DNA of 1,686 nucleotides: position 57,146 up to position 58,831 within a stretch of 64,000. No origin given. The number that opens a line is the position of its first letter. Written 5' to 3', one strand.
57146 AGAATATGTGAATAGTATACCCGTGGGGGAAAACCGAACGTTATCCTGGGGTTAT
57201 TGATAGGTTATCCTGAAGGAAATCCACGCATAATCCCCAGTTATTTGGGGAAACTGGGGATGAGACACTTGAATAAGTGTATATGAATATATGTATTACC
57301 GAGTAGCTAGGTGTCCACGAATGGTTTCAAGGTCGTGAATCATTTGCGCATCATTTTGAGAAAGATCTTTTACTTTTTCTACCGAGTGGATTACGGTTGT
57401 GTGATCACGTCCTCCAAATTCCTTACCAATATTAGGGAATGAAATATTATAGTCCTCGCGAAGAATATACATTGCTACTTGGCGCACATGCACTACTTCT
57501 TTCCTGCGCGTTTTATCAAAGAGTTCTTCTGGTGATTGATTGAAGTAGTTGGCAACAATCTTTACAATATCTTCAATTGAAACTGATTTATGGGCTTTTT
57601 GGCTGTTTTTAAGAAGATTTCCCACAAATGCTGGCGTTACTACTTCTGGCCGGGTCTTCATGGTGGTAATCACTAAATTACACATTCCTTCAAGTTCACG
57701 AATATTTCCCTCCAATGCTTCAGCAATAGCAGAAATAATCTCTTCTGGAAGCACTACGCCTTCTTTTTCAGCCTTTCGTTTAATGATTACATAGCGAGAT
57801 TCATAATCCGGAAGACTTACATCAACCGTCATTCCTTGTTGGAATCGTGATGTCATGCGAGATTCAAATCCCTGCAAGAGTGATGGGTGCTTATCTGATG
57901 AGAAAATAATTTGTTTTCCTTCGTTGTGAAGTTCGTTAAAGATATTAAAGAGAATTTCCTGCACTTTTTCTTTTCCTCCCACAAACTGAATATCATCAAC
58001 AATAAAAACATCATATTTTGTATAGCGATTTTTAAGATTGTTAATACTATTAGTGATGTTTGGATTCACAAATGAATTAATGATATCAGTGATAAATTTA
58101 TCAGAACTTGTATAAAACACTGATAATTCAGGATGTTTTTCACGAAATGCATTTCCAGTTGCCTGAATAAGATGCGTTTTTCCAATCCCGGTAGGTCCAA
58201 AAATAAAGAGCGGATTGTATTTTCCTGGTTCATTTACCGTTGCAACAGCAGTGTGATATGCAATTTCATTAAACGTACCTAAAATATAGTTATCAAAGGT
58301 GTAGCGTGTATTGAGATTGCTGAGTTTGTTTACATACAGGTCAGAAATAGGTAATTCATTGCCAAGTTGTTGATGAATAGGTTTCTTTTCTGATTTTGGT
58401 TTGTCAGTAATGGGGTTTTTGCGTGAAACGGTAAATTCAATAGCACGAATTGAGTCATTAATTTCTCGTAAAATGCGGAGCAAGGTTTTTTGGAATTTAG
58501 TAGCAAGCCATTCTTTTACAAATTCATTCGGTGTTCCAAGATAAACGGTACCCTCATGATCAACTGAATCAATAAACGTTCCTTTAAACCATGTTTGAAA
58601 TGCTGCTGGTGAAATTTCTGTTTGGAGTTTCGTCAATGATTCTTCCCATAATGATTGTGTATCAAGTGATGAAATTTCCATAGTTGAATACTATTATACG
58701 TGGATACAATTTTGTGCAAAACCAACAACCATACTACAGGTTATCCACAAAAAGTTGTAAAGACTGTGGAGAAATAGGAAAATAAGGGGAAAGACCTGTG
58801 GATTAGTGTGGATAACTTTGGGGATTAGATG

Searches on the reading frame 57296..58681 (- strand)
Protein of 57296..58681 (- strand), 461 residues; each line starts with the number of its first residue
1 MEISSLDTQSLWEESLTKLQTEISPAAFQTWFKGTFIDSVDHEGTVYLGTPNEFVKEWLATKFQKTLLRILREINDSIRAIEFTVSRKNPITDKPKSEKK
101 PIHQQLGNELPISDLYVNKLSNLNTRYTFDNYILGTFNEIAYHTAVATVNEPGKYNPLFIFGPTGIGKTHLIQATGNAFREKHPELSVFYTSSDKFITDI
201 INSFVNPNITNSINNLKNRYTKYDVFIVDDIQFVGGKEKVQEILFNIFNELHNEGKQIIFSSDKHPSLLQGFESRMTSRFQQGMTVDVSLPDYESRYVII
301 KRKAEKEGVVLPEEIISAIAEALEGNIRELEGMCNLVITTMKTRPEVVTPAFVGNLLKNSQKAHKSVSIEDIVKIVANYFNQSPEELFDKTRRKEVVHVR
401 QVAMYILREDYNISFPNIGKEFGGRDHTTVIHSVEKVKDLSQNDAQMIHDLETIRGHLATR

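Call 10: search_protein_families(library=pfam, proteins=[window:57296-58681:-])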
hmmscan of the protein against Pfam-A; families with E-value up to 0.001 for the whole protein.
window:57296-58681:- (461 aa): 8 families
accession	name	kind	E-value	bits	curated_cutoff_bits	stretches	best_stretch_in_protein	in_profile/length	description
PF00308.24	Bac_DnaA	-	3.4e-55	187.1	23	1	123-287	1-162/162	Bacterial DnaA ATPAse domain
PF08299.17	Bac_DnaA_C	-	5e-27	94.2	31.5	1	369-437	1-69/69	Bacterial dnaA protein helix-turn-helix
PF11638.13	DnaA_N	-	9e-15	54.6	24.6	1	9-72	1-64/65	DnaA N-terminal domain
PF01637.24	ATPase_2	-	1.8e-07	31.7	33.2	1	148-268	13-122/225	ATPase domain predominantly from Archaea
PF01695.23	IstB_IS21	-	6e-07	29.6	24.1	1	158-261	95-192/238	IstB-like ATP binding protein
PF13401.12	AAA_22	-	6e-05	23.8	27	1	157-249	7-109/130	AAA domain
PF00004.35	AAA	-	8.9e-05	23.4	21.2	1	159-280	2-127/131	ATPase family associated with various cellular activities (AAA)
PF13173.12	AAA_14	-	0.00055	20.4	27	0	156-279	3-114/129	AAA domain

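Call 54: find_homologous_proteins(query=window:57296-58681:-, max_evalue=1e-30)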
Query window:57296-58681:- (461 aa): 8000 proteins with E <= 1e-30 among 8000 candidates; the best 120 are listed.
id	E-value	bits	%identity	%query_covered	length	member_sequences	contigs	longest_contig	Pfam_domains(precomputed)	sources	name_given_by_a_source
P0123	0.0e+0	1031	100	100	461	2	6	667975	PF11638.14,PF01695.24,PF00308.25,PF08299.18,PF01637.25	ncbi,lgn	ncbi:MAG TPA: chromosomal replication initiator protein DnaA [Candidatus Paceibacterota bacterium]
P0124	1.0e-281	953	92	100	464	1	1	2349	PF11638.14,PF01695.24,PF00308.25,PF08299.18,PF01637.25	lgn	-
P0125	4.2e-273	924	89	100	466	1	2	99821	PF11638.14,PF01695.24,PF00308.25,PF08299.18,PF01637.25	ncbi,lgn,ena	-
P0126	5.7e-147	509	50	99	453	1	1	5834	PF11638.14,PF01695.24,PF00308.25,PF08299.18,PF13401.13,PF01637.25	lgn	-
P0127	2.9e-144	500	49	98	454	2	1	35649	PF11638.14,PF01695.24,PF00308.25,PF08299.18,PF00004.36,PF13401.13,PF01637.25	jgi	jgi:chromosomal replication initiator protein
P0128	4.2e-144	499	50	98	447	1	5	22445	PF11638.14,PF01695.24,PF00308.25,PF08299.18,PF00004.36,PF13401.13,PF01637.25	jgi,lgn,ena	-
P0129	7.1e-144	499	51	98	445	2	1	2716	PF11638.14,PF01695.24,PF00308.25,PF08299.18,PF00004.36,PF13401.13,PF01637.25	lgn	-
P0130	1.4e-142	494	49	99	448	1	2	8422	PF11638.14,PF01695.24,PF00308.25,PF08299.18,PF13401.13,PF01637.25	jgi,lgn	jgi:chromosomal replication initiator protein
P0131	1.6e-142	494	50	98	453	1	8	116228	PF13173.13,PF11638.14,PF00308.25,PF08299.18,PF00004.36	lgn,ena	-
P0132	1.8e-142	494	48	98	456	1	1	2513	PF11638.14,PF01695.24,PF00308.25,PF08299.18,PF00004.36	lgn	-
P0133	2.6e-142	493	50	98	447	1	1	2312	PF11638.14,PF01695.24,PF00308.25,PF08299.18,PF00004.36,PF13401.13,PF01637.25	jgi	jgi:chromosomal replication initiator protein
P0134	2.7e-142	493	50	99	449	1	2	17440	PF11638.14,PF01695.24,PF00308.25,PF08299.18,PF00004.36,PF13401.13,PF01637.25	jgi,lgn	jgi:chromosomal replication initiator protein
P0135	3.7e-142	493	51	99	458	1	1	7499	PF13173.13,PF11638.14,PF01695.24,PF00308.25,PF08299.18,PF00004.36,PF13401.13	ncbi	-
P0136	5.9e-142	492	51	98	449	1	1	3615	PF11638.14,PF01695.24,PF00308.25,PF08299.18,PF00004.36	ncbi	-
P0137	1.9e-141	491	49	98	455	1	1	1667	PF11638.14,PF01695.24,PF00308.25,PF08299.18,PF00004.36,PF01637.25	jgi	jgi:chromosomal replication initiator protein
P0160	2.2e-139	484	49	98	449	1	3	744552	PF11638.14,PF01695.24,PF00308.25,PF08299.18,PF00004.36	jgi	jgi:chromosomal replication initiator protein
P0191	6.4e-138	479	51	98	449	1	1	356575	PF11638.14,PF01695.24,PF00308.25,PF08299.18,PF00004.36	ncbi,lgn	-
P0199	1.0e-137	478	50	98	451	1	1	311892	PF11638.14,PF01695.24,PF00308.25,PF08299.18,PF00004.36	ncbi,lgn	-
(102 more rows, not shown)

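Call 55: find_encoding_contigs(protein=P0160, flank=10000, max_places=1)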
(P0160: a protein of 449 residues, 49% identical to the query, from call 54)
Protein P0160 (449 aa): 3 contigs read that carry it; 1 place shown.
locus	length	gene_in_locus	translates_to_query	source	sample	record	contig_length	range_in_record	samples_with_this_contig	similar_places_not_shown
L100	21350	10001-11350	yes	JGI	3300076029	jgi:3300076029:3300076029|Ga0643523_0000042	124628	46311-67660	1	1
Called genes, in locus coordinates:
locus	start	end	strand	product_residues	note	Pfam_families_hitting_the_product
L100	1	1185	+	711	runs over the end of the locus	-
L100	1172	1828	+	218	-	-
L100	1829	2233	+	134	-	PF12666:PrgI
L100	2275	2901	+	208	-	PF26593:TraC-like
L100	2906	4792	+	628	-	PF12846:AAA_10 (faint), PF19044:P-loop_TraG, PF01935:DUF87 (weak)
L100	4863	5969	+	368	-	-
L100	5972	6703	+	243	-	-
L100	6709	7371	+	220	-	-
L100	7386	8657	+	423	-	-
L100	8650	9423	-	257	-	PF02096:60KD_IMP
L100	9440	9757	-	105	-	PF00825:Ribonuclease_P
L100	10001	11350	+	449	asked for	PF11638:DnaA_N, PF00308:Bac_DnaA, PF01695:IstB_IS21, PF00004:AAA (weak), PF08299:Bac_DnaA_C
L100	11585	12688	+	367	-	PF00712:DNA_pol3_beta, PF02767:DNA_pol3_beta_2, PF02768:DNA_pol3_beta_3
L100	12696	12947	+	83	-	-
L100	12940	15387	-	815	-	PF00912:Transgly, PF00905:Transpeptidase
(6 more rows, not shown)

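Call 56: find_encoding_contigs(protein=P0191, flank=10000, max_places=1)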
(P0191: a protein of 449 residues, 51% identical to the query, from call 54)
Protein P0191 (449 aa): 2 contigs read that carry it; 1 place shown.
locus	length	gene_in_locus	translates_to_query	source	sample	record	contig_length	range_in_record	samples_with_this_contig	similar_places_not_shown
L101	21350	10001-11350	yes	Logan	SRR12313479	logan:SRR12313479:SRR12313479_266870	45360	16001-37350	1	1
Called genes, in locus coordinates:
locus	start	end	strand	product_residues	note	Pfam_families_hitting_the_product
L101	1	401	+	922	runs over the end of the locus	-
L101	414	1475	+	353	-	-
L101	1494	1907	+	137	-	PF12648:TcpE (weak), PF12666:PrgI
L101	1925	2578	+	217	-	PF26593:TraC-like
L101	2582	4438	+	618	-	PF19044:P-loop_TraG, PF01935:DUF87 (weak), PF12846:AAA_10 (faint)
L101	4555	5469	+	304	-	-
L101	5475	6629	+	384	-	PF18895:T4SS_pilin (weak), PF01510:Amidase_2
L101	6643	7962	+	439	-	-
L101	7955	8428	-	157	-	PF01424:R3H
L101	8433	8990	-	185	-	PF02096:60KD_IMP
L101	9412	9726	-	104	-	PF00825:Ribonuclease_P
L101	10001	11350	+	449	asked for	PF11638:DnaA_N, PF00308:Bac_DnaA, PF00004:AAA (weak), PF01695:IstB_IS21, PF08299:Bac_DnaA_C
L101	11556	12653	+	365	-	PF00712:DNA_pol3_beta, PF02767:DNA_pol3_beta_2, PF02768:DNA_pol3_beta_3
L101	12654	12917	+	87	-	-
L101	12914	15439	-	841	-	PF00912:Transgly, PF00905:Transpeptidase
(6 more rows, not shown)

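Call 57: find_encoding_contigs(protein=P0199, flank=10000, max_places=1)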
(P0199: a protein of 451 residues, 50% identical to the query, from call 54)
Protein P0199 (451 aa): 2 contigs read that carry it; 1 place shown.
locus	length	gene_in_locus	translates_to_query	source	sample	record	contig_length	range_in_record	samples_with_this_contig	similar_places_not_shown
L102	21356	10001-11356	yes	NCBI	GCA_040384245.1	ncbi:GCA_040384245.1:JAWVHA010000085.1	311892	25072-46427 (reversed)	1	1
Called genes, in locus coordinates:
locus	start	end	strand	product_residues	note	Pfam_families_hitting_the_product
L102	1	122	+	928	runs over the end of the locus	-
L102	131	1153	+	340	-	-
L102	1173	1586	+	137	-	PF12666:PrgI (weak)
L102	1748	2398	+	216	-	PF26593:TraC-like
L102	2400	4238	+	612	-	PF19044:P-loop_TraG, PF01935:DUF87 (faint), PF12846:AAA_10 (faint)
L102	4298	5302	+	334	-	-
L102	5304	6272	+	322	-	PF02557:VanY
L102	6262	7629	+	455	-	-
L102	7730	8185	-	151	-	PF01424:R3H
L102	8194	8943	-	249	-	PF02096:60KD_IMP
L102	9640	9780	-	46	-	PF00468:Ribosomal_L34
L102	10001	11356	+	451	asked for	PF11638:DnaA_N, PF00308:Bac_DnaA, PF00004:AAA (weak), PF01695:IstB_IS21 (weak), PF08299:Bac_DnaA_C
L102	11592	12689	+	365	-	PF00712:DNA_pol3_beta, PF02767:DNA_pol3_beta_2, PF02768:DNA_pol3_beta_3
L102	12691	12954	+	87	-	-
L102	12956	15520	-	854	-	PF00912:Transgly, PF00905:Transpeptidase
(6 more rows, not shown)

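Call 75: find_encoding_contigs(protein=P0123, flank=10000, max_places=3)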
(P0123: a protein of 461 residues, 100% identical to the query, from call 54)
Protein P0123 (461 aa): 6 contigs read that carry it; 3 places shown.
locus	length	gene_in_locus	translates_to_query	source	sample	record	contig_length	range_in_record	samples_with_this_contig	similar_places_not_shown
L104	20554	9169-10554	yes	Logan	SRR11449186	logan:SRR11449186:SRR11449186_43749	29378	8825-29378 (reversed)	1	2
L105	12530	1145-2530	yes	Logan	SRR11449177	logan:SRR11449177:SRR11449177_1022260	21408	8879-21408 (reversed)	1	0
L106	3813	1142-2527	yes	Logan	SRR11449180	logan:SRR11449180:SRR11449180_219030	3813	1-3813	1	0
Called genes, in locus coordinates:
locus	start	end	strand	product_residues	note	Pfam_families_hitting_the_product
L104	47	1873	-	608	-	PF12846:AAA_10 (faint), PF19044:P-loop_TraG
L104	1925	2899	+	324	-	-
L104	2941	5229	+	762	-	PF13406:SLT_2 (weak)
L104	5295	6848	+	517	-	-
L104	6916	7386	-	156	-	PF01424:R3H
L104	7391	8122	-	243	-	PF02096:60KD_IMP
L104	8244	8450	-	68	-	PF01809:YidD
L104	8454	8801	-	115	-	PF00825:Ribonuclease_P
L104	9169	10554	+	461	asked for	PF11638:DnaA_N, PF00308:Bac_DnaA, PF01637:ATPase_2 (weak), PF01695:IstB_IS21 (weak), PF08299:Bac_DnaA_C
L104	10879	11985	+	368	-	PF00712:DNA_pol3_beta (weak), PF02767:DNA_pol3_beta_2, PF02768:DNA_pol3_beta_3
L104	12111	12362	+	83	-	-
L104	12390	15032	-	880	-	PF00912:Transgly, PF00905:Transpeptidase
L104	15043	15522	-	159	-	PF02075:RuvC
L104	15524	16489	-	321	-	PF06068:TIP49 (faint), PF05496:RuvB_N, PF13191:AAA_16 (faint), PF00004:AAA, PF07728:AAA_5, PF17864:AAA_lid_4, PF05491:WHD_RuvB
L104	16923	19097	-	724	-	PF00437:T2SSE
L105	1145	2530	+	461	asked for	PF11638:DnaA_N, PF00308:Bac_DnaA, PF01637:ATPase_2 (weak), PF01695:IstB_IS21 (weak), PF08299:Bac_DnaA_C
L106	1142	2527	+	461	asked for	PF11638:DnaA_N, PF00308:Bac_DnaA, PF01637:ATPase_2 (weak), PF01695:IstB_IS21 (weak), PF08299:Bac_DnaA_C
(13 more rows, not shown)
